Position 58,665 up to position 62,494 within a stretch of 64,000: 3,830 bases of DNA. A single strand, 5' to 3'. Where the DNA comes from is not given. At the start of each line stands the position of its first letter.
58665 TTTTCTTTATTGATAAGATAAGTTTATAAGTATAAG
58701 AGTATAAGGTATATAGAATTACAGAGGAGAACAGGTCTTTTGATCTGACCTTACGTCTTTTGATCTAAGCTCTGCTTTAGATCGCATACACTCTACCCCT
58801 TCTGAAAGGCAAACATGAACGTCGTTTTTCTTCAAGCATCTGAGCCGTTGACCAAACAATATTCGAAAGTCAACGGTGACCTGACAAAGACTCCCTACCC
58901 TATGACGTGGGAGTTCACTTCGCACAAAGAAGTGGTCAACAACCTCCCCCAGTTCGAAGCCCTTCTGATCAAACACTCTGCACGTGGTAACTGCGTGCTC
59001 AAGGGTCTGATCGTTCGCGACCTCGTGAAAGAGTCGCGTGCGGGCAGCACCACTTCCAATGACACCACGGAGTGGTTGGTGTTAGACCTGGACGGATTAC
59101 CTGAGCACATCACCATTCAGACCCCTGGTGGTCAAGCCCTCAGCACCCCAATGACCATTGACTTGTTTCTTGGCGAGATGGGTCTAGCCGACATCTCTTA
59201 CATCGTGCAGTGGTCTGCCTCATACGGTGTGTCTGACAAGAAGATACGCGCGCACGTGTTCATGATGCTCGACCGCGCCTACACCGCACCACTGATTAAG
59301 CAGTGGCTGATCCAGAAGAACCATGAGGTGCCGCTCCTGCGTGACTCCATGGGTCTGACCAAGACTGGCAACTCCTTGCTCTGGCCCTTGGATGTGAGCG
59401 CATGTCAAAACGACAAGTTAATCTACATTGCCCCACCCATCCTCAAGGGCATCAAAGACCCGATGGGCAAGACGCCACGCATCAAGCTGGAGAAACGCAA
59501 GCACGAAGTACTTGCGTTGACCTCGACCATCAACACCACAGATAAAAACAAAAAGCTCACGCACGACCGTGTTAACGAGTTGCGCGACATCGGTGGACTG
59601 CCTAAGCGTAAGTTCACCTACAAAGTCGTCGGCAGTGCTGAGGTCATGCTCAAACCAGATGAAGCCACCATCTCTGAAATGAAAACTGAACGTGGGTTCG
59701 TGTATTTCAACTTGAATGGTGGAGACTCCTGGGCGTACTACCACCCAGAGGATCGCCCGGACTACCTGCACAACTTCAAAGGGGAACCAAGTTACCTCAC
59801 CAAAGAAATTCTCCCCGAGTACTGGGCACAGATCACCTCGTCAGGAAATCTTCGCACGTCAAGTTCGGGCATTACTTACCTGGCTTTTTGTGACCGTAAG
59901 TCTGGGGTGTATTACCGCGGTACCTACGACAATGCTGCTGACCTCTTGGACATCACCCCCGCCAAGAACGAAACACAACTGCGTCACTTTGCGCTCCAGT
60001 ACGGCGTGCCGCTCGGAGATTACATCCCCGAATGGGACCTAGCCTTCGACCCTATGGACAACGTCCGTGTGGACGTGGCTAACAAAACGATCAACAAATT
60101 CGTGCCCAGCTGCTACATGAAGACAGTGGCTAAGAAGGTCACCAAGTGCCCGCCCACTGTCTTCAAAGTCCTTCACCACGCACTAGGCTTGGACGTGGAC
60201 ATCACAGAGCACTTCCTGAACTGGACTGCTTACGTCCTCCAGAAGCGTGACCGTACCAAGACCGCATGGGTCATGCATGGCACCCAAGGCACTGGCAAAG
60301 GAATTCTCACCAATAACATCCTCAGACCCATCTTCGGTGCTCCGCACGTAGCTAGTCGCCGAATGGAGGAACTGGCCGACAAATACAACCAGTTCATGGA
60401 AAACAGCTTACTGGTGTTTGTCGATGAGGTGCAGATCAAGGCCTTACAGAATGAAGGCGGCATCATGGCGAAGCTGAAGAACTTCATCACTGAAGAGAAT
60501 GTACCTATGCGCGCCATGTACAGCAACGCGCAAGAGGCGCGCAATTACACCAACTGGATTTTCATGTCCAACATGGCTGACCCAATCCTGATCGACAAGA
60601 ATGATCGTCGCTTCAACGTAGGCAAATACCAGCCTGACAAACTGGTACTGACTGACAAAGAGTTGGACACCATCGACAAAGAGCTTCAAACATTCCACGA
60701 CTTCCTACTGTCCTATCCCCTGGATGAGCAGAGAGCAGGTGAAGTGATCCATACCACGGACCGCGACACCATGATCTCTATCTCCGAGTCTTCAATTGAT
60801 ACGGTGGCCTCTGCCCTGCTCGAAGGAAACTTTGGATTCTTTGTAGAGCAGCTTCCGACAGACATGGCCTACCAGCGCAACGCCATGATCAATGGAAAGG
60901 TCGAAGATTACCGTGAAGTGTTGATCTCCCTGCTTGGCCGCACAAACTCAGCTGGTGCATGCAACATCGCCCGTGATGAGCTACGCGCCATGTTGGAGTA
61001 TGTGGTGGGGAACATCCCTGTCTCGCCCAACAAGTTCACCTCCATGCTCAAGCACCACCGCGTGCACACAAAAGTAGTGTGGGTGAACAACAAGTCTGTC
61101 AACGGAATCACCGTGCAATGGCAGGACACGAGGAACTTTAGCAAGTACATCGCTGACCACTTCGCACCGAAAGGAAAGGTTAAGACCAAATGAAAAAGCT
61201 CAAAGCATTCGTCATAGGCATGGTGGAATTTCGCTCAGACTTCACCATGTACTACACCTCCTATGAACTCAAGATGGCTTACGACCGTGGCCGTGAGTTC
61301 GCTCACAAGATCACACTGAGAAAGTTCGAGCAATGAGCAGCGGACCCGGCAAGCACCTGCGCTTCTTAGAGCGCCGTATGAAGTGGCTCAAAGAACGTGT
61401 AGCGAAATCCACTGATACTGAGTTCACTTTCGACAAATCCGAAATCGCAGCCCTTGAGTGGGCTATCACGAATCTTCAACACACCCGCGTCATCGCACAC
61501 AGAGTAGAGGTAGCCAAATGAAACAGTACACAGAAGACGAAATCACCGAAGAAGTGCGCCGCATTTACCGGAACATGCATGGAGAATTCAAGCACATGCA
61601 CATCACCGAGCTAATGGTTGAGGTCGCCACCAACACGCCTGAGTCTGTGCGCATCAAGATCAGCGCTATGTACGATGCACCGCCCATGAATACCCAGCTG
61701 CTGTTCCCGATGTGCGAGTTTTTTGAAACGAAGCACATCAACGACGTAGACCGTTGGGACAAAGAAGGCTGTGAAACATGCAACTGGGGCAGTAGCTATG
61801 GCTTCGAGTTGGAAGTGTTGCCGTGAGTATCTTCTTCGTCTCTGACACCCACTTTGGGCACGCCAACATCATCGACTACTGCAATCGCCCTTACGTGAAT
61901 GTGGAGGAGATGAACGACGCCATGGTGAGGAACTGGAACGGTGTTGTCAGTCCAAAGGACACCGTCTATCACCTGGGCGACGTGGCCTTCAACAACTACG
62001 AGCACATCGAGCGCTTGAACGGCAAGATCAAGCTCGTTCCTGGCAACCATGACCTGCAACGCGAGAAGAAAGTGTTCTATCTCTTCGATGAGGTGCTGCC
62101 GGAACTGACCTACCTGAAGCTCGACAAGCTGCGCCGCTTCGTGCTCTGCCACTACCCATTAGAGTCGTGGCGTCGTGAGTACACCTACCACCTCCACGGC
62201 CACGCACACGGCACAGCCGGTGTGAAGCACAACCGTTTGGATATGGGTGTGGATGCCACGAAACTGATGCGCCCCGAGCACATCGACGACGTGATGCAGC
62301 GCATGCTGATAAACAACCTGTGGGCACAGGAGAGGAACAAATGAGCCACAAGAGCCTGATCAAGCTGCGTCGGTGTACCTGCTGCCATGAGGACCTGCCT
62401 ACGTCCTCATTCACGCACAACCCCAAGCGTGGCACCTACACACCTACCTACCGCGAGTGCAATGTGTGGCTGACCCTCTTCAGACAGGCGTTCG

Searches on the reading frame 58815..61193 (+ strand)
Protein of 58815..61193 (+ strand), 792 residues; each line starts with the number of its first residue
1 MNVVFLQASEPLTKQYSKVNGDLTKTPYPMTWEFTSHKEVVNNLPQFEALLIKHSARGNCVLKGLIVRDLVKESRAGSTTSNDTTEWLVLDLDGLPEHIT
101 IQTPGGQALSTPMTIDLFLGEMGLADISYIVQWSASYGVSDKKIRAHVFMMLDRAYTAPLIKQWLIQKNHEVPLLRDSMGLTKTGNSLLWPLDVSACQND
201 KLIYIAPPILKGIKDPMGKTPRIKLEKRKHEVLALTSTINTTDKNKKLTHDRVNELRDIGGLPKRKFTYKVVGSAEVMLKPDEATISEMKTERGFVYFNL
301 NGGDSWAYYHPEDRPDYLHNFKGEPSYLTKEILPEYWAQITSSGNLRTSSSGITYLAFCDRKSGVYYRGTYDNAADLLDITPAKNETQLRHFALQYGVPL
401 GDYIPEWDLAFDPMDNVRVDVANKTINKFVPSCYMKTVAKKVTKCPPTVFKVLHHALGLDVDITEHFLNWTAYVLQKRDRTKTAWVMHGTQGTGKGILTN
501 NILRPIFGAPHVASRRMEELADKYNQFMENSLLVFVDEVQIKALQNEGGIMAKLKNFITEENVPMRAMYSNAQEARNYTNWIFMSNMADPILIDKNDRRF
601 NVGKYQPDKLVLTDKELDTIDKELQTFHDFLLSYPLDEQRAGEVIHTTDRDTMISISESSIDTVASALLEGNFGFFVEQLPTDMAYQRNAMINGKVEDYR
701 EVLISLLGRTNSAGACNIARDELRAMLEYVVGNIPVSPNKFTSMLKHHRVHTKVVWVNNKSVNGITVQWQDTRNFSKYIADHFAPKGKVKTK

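Call 6: search_protein_families(library=pfam, proteins=[window:58815-61193:+])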
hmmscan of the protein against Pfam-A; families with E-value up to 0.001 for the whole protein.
window:58815-61193:+ (792 aa): 2 families
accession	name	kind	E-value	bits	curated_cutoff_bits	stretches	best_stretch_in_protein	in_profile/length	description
PF19263.5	DUF5906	-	7.8e-20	72.1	27.6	1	487-599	1-114/114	Family of unknown function (DUF5906)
PF05272.17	VapE-like_dom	-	6.2e-06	26.3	25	1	476-606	45-168/217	Virulence-associated protein E-like domain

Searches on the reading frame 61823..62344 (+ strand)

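Call 66: search_protein_families(library=phrogs, proteins=[window:61823-62344:+], max_evalue=0.01)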
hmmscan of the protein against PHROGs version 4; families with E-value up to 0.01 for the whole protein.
window:61823-62344:+ (173 aa): 2 families
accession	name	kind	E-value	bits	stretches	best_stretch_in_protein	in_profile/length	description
phrog_547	-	other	5.7e-49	167.4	1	1-164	29-202/245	phosphoesterase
phrog_30537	-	unknown function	1e-07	33.3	1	16-68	1-52/87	-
